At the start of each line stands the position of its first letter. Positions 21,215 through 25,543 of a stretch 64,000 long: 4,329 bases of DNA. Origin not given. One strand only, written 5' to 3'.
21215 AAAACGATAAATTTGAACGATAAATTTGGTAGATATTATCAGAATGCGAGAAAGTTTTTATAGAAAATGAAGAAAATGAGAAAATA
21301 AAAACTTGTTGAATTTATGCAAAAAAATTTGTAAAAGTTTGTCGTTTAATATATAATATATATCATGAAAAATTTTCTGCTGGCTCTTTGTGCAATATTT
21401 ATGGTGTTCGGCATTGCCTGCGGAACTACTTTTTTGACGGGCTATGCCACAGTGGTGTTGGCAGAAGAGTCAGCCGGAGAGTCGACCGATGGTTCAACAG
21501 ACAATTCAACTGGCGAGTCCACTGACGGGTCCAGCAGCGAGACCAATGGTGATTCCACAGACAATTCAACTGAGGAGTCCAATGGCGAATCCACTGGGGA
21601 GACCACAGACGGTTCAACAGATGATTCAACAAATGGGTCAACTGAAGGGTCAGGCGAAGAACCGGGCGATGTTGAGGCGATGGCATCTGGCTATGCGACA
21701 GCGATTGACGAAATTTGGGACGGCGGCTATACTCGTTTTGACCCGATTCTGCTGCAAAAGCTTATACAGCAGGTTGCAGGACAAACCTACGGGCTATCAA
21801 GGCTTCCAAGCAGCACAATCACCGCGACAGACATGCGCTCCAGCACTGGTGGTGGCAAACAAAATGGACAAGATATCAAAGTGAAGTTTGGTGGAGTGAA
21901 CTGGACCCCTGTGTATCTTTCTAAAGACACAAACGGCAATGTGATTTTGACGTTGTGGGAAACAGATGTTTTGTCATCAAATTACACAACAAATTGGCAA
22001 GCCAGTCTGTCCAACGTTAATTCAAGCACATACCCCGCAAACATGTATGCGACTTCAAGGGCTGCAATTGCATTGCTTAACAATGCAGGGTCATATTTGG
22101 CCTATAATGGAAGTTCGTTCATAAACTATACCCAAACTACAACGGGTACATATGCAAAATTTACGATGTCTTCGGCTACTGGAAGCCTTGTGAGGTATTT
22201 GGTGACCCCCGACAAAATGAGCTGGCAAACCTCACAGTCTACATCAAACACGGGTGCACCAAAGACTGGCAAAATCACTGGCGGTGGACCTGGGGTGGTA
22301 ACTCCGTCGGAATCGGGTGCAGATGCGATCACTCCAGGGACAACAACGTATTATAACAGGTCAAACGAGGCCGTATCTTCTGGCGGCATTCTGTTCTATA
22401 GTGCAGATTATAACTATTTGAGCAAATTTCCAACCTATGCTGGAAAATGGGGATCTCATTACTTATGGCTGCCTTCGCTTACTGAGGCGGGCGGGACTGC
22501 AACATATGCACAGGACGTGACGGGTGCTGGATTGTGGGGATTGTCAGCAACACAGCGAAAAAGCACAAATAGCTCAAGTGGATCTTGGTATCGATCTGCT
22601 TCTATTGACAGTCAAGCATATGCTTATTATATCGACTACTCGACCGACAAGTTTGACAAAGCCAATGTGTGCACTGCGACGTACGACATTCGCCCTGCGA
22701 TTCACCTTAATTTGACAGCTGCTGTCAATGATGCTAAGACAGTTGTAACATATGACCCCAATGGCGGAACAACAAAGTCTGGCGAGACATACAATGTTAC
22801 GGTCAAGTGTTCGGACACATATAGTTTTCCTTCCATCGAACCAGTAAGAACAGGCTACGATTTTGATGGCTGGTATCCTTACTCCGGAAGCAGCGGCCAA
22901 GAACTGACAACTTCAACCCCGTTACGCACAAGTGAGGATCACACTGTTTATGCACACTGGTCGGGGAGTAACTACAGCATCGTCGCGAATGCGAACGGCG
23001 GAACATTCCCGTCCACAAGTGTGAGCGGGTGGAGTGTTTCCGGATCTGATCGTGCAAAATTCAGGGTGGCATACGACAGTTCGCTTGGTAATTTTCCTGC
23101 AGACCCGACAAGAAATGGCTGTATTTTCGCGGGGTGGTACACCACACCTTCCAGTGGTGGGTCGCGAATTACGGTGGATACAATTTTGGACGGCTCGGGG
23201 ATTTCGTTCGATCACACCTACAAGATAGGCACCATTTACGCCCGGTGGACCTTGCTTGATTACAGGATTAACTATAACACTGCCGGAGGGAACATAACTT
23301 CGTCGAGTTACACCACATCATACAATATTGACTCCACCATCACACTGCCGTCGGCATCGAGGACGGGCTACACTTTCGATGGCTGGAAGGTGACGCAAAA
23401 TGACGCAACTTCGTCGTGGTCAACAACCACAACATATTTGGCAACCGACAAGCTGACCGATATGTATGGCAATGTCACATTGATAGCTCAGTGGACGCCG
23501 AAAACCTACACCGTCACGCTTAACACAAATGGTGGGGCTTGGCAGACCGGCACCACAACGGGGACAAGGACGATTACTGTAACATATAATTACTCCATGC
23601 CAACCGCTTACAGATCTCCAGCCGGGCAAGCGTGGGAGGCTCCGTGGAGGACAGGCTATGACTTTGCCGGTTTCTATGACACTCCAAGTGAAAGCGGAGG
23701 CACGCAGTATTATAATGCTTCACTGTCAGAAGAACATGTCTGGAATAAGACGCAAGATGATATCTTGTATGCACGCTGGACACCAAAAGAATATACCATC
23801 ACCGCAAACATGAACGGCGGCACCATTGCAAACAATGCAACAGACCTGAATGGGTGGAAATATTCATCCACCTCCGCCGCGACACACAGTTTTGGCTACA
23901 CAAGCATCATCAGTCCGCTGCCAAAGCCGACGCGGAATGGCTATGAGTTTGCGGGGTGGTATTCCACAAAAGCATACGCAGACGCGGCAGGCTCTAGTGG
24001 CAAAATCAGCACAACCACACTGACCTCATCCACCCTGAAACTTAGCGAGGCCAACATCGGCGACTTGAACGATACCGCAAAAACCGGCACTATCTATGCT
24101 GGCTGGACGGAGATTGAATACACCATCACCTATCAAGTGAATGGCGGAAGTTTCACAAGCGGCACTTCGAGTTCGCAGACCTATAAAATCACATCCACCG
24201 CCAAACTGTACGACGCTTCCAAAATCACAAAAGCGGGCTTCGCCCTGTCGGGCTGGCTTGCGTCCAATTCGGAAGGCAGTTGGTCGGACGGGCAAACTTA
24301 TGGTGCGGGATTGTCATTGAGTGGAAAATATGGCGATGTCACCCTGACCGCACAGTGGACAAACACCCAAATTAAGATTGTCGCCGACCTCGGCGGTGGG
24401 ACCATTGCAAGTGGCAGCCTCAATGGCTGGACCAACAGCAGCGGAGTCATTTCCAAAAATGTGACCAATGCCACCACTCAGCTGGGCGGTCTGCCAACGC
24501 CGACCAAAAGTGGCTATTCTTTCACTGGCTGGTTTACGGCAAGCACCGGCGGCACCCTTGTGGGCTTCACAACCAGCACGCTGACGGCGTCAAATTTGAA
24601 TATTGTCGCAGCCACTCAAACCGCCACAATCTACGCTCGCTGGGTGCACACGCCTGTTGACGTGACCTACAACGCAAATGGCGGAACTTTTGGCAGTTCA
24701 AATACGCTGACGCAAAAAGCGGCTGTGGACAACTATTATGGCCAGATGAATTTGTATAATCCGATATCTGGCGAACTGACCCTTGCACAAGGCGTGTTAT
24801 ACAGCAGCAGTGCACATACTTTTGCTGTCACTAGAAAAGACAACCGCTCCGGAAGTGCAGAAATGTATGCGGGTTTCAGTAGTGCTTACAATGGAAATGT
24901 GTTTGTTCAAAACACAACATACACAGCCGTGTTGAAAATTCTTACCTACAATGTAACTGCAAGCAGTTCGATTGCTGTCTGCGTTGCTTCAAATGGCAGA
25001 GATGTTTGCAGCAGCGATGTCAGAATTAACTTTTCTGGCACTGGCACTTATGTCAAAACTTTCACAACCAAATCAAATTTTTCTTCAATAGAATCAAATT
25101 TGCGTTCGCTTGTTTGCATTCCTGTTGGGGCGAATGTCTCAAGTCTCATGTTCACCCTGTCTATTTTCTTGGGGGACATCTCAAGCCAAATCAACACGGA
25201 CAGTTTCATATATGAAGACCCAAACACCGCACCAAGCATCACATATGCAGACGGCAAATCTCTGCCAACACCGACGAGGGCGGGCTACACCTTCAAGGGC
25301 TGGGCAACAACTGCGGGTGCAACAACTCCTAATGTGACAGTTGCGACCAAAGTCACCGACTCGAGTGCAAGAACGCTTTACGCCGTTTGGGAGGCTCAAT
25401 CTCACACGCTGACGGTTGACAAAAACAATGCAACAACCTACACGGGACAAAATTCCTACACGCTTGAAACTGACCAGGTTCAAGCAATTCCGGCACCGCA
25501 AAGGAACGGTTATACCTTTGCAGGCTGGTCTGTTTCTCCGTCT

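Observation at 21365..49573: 9402-residue tail-anchored surface protein built from more than 50 Listeria-Bacteroides repeats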

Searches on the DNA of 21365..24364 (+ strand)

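Call 36: search_dna_similar(query=window:21365-24364:+, collection=phages, mode=near, max_rows=5)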
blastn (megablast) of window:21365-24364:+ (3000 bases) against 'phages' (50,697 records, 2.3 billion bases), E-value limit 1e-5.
No match.

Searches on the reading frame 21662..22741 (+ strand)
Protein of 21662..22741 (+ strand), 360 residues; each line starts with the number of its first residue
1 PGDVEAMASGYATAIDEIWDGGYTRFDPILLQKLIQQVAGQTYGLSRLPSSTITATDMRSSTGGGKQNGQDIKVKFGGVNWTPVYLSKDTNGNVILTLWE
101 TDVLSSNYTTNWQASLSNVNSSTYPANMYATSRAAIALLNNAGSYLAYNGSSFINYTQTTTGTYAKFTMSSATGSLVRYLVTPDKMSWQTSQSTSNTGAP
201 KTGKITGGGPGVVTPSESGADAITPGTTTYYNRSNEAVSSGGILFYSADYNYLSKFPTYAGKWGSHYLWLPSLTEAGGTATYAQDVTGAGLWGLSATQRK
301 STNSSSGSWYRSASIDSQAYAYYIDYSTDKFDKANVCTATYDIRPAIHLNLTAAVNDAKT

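Call 10: search_protein_families(library=pfam, proteins=[window:21662-22741:+], max_evalue=1)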
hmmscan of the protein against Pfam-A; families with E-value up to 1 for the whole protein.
window:21662-22741:+ (360 aa): 1 family
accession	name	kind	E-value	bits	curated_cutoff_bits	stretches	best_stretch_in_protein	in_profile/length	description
PF19789.6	DUF6273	-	5.2e-05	23.6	23.5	1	268-350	85-171/172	Domain of unknown function (DUF6273)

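Call 11: find_homologous_proteins(query=window:21662-22741:+, max_evalue=0.001)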
Query window:21662-22741:+ (360 aa): 3 proteins with E <= 0.001 among 7198 candidates.
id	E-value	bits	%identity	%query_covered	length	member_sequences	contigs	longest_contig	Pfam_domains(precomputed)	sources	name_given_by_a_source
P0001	2.2e-19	88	31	91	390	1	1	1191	-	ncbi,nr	ncbi:MAG: hypothetical protein K2I79_04520, partial [Clostridia bacterium]|nr:hypothetical protein [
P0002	1.3e-17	82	29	97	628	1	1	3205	-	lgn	-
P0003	1.9e-8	52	30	81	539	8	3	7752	-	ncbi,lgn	-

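Call 23: search_protein_representatives(protein=window:21662-22741:+)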
Query: 360 residues. Proteins with E-value up to 0.001 (for the whole library): 526; up to 1e-10: 337; up to 1e-30: 24. The best 150 are listed.
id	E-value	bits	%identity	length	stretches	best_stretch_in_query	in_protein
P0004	1.6e-71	257.9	38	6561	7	14-355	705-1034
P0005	1.1e-55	205.7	38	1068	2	15-356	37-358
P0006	2.8e-50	188.0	35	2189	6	12-354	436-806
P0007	5.1e-49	183.8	40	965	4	12-197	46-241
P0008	5.1e-47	177.3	37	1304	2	13-356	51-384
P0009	7.9e-47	176.6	38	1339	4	7-197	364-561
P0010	1.0e-46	176.3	41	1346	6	48-196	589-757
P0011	2.5e-43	165.1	37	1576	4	12-198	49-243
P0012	9.0e-43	163.3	39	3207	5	14-192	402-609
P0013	1.4e-42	162.7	37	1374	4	12-197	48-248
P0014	3.7e-41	158.0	34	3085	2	12-358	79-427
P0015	1.1e-40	156.4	37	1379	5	48-204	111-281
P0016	8.3e-40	153.6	35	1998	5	61-353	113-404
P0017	4.2e-38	147.9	39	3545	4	13-197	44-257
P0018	2.3e-37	145.5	43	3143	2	13-195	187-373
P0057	3.6e-24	102.1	34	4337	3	3-193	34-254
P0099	1.9e-20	89.9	31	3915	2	12-355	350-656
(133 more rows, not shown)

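Call 31: find_related_loci(query=window:21662-22741:+, collection=genome_contigs, flank=5000)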
Query window:21662-22741:+ (360 aa) in genome_contigs; peptide patterns used: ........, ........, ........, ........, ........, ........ (x = any residue, [..] = any of these).
32 stretches matched a pattern, but none encodes a relative of the query by tblastn (E <= 1e-3).

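Call 41: predict_structure(alignment_id=A1)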
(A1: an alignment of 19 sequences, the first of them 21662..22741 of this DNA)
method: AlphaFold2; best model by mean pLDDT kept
length: 360 residues; sequences in the alignment: 19
mean_pLDDT: 75.3   pTM: 0.83
mean pLDDT of the five models: 75.3, 74.6, 74.2, 73.9, 73.7
residues with pLDDT >= 90: 120; 70-90: 110; 50-70: 67; < 50: 63
segments of 3 or more residues with pLDDT < 50: 1-10, 104-106, 195-211, 221-233, 236-248, 281-287
pLDDT, mean of each block of 10 residues (from residue 1): 33 87 81 91 66 89 86 92 94 95 67 69 77 91 83 90 92 94 90 50 37 62 47 48 47 57 88 77 50 83 75 81 77 80 94 89
secondary structure, 60 per line:
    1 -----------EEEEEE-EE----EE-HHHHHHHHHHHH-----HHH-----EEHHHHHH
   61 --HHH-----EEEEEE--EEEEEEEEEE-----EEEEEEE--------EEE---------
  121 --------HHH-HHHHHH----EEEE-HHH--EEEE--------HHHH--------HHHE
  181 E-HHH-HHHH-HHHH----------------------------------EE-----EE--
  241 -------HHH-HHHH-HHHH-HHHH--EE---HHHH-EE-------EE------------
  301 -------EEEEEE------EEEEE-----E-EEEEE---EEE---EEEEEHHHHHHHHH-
elements in order: E12-17 H28-39 H55-60 E71-76 E79-88 E94-100 E109-111 H133-138 E143-146 E153-156 H165-168 H187-190 H192-195 H252-255 H257-260 H262-265 H273-276 E308-313 E320-324 E332-336 E340-342 E346-350 H351-359

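Call 43: search_solved_structures(query=A1, max_evalue=1)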
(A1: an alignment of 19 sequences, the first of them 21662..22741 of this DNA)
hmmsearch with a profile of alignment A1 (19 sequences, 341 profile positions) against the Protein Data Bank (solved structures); distinct sequences matched with E-value up to 1: 0.

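Call 44: fold_search(model_id=the predicted structure, library=pdb)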
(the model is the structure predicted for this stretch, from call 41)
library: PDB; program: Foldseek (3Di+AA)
matches with E <= 10: 60; with E <= 0.001: 0
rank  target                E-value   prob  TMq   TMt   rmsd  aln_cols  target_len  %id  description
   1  4eps                  5.4e-01  0.13  0.09  0.07   4.5        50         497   22  Crystal structure of a fimbrial protein (BACOVA_04982) from Bacteroides ovatus ATCC 8483 at 1.85 A resolution (released 2012-06-13)
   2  3edn_A                1.6e+00  0.03  0.08  0.09   7.8        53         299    9  Crystal structure of the Bacillus anthracis phenazine biosynthesis protein, PhzF family (released 2008-10-07)
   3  9q9k_A                2.3e+00  0.01  0.08  0.07  12.4        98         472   11  Cryo-EM structure of human Mre11-Rad50 (MR) complex bound to DNA and telomeric factor TRF2 fragment (438-542) (released 2025-10-01)
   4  9q9m_A                2.9e+00  0.01  0.07  0.06  13.0       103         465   10  Cryo-EM structure of human Mre11-Rad50-Nbs1 (MRN) complex bound to DNA and telomeric factor TRF2 (released 2025-10-01)
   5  9q9h_B                2.9e+00  0.01  0.07  0.05  13.0        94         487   11  Cryo-EM structure of human Mre11-Rad50 complex bound to DNA (released 2025-10-01)
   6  5z8n_B                3.5e+00  0.06  0.06  0.12   1.5        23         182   13  Crystal structure of Arabidopsis thaliana EBS C-terminal deletion construct in complex with an H3K4me2 peptide (released 2018-07-25)
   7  9q9i_B                4.0e+00  0.01  0.08  0.06  12.8        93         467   11  Cryo-EM structure of human Mre11-Rad50-Nbs1 complex bound to DNA (released 2025-10-01)
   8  9bi4_C                4.0e+00  0.01  0.07  0.06  11.5        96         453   11  cryo EM structure of dsDNA bound Mre11-Rad50 complex (released 2025-01-15)
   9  6ei1_A                4.3e+00  0.05  0.08  0.09   4.1        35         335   14  Crystal structure of the covalent complex between deubiquitinase ZUFSP (ZUP1) and Ubiquitin-PA (released 2018-03-07)
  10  3few                  4.3e+00  0.02  0.06  0.05   6.9        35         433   20  Structure and Function of Colicin S4, a colicin with a duplicated receptor binding domain (released 2009-01-27)
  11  6fge_A                4.5e+00  0.03  0.06  0.06   7.1        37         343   11  Crystal structure of human ZUFSP/ZUP1 in complex with ubiquitin (released 2018-04-04)
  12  2fjr_A                4.5e+00  0.01  0.06  0.09  10.4        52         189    8  Crystal Structure of Bacteriophage 186 (released 2006-06-13)
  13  5dac_B                5.1e+00  0.01  0.08  0.07  10.4        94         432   14  ATP-gamma-S bound Rad50 from Chaetomium thermophilum in complex with DNA (released 2016-03-02)
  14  5ef4_A                5.5e+00  0.06  0.06  0.06   0.8        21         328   14  2.05 A crystal structure of the Amb a 11 cysteine protease, a major ragweed pollen allergen, in its proform (released 2016-04-27)
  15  7yoy_C                5.5e+00  0.04  0.10  0.24   6.7        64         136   12  Cryo-EM structure of EBV gHgL-gp42 in complex with mAbs 3E8 and 5E3 (localized refinement) (released 2024-01-31)
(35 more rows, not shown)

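Call 45: search_protein_families(library=pfam, alignment_id=A1, max_evalue=0.1)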
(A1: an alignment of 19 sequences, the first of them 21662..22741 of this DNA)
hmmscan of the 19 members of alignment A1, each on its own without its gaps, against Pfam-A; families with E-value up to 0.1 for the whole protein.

A. member 1, window:21662-22741:+ (360 aa): 1 family
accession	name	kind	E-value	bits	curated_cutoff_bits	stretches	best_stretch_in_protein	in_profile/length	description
PF19789.6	DUF6273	-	5.2e-05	23.6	23.5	1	268-350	85-171/172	Domain of unknown function (DUF6273)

B. families by the number of members that match (of 19 scanned): 5 families
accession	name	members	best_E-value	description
PF19789.6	DUF6273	12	2.2e-11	Domain of unknown function (DUF6273)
PF16632.10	Caskin-tail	1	0.052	C-terminal region of Caskin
PF21279.3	YhfX-like_C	1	0.07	YhfX-like, C-terminal domain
PF16078.10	2-oxogl_dehyd_N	1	0.075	2-oxoglutarate dehydrogenase N-terminus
PF13984.11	MsyB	1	0.09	MsyB protein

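Call 48: fold_search(model_id=the predicted structure, library=viral)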
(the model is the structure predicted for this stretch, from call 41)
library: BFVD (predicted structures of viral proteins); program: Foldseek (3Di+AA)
matches with E <= 10: 182; with E <= 0.001: 0
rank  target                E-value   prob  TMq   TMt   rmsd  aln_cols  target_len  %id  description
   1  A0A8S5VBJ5            5.7e-03  0.94  0.32  0.41  10.6       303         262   12  ATP-binding sugar transporter [Myoviridae sp. ctbEa13]
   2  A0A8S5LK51            1.7e-02  0.91  0.35  0.34   7.6       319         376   14  DUF6273 domain-containing protein [Siphoviridae sp. ctnhN1]
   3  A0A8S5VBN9            1.9e-02  0.69  0.28  0.30  14.4       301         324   11  DUF6273 domain-containing protein [Myoviridae sp. ctbEa13]
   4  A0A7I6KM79            2.2e-02  0.80  0.35  0.43   9.1       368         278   10  (no name in the UniProt tables at hand)
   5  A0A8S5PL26            3.1e-02  0.89  0.35  0.26   8.6       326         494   14  DUF6273 domain-containing protein [Siphoviridae sp. ctOSJ35]
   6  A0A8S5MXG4            3.9e-02  0.30  0.31  0.18  17.4       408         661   12  DUF6273 domain-containing protein [Siphoviridae sp. ct91l7]
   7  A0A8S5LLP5            4.7e-02  0.85  0.36  0.19   6.5       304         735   11  Interferon alpha/beta receptor 1, Interferon I interferon signaling complex [Siphoviridae sp. ctvok7]
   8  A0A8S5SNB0            8.8e-02  0.82  0.17  0.36   3.9        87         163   18  DUF6273 domain-containing protein [Siphoviridae sp. ctCb814]
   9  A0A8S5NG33            8.8e-02  0.28  0.27  0.22  14.8       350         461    8  Receptor Binding Protein [Siphoviridae sp. ctHEr2]
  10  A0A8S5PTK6            1.1e-01  0.38  0.31  0.27  10.8       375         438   10  Uncharacterized protein [Myoviridae sp. ctzS633]
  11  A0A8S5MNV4            1.4e-01  0.77  0.18  0.31   4.8        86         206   20  DUF6273 domain-containing protein [Myoviridae sp. ctI7W9]
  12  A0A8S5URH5            1.5e-01  0.25  0.25  0.28  14.6       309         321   10  Uncharacterized protein [Myoviridae sp. ctsIb3]
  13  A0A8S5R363            1.8e-01  0.38  0.19  0.34  11.9       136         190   14  DUF6273 domain-containing protein [Siphoviridae sp. ct6d71]
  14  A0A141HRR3            2.0e-01  0.28  0.30  0.09  15.7       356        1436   13  (no name in the UniProt tables at hand)
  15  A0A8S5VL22            2.4e-01  0.44  0.32  0.17   8.3       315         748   12  (no name in the UniProt tables at hand)
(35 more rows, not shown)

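Call 62: find_homologous_proteins(query=A1, max_evalue=1e-10)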
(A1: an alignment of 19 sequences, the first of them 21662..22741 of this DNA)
Query A1 (19 sequences) (360 aa, profile of the alignment): 8 proteins with E <= 1e-10 among 8000 candidates.
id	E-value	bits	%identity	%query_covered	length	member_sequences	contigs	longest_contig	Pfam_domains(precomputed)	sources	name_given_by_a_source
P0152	3.1e-86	308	26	94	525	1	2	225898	-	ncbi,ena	-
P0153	4.1e-76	274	32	86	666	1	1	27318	PF07581.18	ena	-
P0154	2.2e-75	272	27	95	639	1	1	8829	PF19789.7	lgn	-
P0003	8.2e-58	214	30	81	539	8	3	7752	-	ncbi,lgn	-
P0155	2.2e-48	183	28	49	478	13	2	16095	PF19789.7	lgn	-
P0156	1.3e-46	177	28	79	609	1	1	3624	-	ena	-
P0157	7.3e-42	162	27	84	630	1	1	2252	-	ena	-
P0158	6.0e-40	155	30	79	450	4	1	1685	-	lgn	-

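Call 77: search_protein_families(library=pfam, proteins=[P0057, P0099, P0005], max_evalue=0.001)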
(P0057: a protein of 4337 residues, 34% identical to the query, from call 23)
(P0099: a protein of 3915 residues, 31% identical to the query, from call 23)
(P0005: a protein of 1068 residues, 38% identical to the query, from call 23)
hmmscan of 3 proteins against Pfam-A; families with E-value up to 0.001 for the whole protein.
P0057 (4337 aa): 0 families

P0099 (3915 aa): 2 families
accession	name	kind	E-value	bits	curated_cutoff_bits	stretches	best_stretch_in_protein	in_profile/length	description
PF18676.6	MBG_2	-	2.9e-07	31.4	25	1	3214-3294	1-68/72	MBG domain (YGX type)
PF02012.26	BNR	-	8.1e-05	22.5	27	0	1557-1567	1-11/12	BNR/Asp-box repeat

P0005 (1068 aa): 0 families

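Call 78: find_related_loci(query=window:21662-22741:+, collection=metagenome_contigs, flank=10000)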
Query window:21662-22741:+ (360 aa) in metagenome_contigs; peptide patterns used: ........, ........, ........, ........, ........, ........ (x = any residue, [..] = any of these).
45 stretches matched a pattern, but none encodes a relative of the query by tblastn (E <= 1e-3).

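Call 82: find_encoding_contigs(protein=P0152, flank=4000, max_places=3)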
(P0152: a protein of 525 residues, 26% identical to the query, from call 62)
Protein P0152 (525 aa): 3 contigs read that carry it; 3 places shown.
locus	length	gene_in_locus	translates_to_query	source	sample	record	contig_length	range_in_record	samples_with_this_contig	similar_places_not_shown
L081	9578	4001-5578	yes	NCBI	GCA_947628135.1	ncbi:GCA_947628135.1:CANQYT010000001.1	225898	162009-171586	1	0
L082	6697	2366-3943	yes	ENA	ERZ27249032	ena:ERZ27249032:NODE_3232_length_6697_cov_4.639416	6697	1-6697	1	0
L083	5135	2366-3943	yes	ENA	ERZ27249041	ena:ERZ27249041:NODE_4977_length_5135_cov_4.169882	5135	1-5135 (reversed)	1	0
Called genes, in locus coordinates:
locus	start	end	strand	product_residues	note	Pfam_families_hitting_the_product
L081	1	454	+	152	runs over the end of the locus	-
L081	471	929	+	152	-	PF01668:SmpB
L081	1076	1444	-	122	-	-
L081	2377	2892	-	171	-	-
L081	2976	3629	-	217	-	PF00239:Resolvase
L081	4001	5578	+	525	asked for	-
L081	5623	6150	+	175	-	-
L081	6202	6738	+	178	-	-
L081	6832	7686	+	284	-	-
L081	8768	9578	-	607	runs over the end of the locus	PF00009:GTP_EFTU, PF01926:MMR_HSR1 (weak), PF22042:EF-G_D2 (weak), PF03144:GTP_EFTU_D2, PF00679:EFG_C, PF21018:BipA_C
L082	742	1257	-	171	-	-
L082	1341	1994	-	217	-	PF00239:Resolvase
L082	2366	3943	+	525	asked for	-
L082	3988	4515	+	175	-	-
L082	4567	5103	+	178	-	-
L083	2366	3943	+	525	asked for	-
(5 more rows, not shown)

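Call 86: search_protein_families(library=phrogs, proteins=[window:21662-22741:+], max_evalue=0.01)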
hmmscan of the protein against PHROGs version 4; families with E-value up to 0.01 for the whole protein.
window:21662-22741:+ (360 aa): 0 families

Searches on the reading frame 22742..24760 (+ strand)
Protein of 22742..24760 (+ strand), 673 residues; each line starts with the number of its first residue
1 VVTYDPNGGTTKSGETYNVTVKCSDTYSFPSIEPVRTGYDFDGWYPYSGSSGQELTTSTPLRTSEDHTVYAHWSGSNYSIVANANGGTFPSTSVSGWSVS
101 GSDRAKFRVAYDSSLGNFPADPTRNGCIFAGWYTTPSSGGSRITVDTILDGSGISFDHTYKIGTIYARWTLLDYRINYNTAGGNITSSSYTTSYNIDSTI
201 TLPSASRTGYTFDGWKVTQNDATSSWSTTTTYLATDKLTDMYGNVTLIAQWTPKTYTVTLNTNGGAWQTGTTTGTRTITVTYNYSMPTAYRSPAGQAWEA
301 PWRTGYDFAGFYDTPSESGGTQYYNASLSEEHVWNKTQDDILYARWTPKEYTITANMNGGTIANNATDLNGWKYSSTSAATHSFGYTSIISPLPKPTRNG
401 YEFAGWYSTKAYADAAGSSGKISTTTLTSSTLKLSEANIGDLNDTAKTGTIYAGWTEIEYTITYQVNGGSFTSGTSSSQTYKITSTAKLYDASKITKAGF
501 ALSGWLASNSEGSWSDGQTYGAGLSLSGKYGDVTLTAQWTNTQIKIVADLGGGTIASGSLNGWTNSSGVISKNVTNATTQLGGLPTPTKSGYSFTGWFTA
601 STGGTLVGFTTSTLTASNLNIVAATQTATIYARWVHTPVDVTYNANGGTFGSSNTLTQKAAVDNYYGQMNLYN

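Call 65: search_solved_structures(query=window:22742-24760:+, max_evalue=0.001)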
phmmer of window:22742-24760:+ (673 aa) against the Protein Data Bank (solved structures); distinct sequences matched with E-value up to 0.001: 1.
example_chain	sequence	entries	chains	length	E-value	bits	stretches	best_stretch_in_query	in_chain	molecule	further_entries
2y5p_A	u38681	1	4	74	0.00014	23.9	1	567-625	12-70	INTERNALIN B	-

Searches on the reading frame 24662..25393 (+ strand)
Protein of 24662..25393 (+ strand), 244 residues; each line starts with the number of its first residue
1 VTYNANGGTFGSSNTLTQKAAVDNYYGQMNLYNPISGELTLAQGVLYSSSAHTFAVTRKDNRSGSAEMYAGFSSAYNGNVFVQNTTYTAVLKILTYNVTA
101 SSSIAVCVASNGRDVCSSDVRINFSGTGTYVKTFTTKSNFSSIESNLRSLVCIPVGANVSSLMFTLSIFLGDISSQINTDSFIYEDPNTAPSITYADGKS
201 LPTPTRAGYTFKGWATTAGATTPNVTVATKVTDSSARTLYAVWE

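Call 97: find_homologous_proteins(query=window:24662-25393:+, max_evalue=0.00001)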
Query window:24662-25393:+: 433 candidates shared short words with the query, none scored E <= 0.00001.
